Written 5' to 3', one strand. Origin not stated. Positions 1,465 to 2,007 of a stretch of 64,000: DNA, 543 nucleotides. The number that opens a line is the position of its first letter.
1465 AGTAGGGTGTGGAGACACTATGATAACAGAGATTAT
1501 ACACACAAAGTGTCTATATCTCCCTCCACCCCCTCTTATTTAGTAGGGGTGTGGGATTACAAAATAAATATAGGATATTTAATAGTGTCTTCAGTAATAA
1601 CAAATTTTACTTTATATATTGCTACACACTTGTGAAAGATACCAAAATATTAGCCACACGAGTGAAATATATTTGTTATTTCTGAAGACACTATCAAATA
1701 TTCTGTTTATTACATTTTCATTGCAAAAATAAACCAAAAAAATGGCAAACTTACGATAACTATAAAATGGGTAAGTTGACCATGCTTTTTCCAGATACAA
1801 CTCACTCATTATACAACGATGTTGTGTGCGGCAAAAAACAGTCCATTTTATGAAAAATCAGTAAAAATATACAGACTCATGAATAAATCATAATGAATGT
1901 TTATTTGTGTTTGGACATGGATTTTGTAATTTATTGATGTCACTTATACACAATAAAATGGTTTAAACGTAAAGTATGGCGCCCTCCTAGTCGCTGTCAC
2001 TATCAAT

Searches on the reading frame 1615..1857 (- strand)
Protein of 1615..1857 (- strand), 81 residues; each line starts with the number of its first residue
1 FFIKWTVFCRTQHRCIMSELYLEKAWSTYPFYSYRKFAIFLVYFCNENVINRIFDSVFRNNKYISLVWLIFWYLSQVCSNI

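Call 77: search_protein_families(library=pfam, proteins=[window:1615-1857:-], max_evalue=1)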
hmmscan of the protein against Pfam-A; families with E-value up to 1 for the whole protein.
seq(81 aa): 0 families
